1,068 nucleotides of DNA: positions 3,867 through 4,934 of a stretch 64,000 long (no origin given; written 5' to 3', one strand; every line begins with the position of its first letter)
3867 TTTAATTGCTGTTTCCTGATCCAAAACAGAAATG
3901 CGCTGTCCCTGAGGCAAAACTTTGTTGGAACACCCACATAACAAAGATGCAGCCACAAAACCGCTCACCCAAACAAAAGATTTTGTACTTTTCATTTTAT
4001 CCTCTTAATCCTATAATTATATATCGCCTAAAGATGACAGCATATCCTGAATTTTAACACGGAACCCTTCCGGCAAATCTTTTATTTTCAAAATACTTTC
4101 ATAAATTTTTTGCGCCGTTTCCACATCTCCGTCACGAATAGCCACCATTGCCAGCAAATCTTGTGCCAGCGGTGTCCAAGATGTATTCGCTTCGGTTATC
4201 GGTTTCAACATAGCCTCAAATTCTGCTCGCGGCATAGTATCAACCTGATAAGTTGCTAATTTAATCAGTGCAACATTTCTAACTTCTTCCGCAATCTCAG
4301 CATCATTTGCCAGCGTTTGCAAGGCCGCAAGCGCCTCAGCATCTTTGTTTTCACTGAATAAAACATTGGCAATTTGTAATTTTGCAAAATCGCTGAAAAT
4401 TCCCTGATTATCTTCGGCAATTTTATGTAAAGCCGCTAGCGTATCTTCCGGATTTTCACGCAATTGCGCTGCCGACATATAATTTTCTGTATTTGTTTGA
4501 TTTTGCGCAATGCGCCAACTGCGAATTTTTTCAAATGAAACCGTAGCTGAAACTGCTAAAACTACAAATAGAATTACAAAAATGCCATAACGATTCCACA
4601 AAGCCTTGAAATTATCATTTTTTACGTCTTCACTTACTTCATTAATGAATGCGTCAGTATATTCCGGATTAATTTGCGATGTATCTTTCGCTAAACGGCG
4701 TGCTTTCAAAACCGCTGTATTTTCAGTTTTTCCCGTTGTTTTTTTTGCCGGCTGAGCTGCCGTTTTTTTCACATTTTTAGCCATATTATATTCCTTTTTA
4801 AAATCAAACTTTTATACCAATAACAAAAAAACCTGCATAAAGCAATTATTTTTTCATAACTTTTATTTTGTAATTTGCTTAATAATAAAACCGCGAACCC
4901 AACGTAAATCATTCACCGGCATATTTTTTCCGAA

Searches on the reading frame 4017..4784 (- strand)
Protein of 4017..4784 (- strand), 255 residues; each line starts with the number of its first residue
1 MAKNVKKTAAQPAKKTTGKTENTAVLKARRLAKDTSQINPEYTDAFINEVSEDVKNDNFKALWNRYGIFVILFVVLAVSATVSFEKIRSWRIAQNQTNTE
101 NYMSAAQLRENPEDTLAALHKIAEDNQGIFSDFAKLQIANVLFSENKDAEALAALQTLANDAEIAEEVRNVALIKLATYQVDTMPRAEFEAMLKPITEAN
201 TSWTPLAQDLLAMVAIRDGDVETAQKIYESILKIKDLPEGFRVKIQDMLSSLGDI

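Call 47: search_protein_families(library=pfam, proteins=[window:4017-4784:-], max_evalue=0.0001)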
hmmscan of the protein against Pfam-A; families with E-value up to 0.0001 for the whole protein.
window:4017-4784:- (255 aa): 1 family
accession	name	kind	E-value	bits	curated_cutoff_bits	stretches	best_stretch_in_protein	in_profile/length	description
PF09976.15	TPR_21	-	2.2e-14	54.1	25.5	1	60-233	1-174/193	Tetratricopeptide repeat-like domain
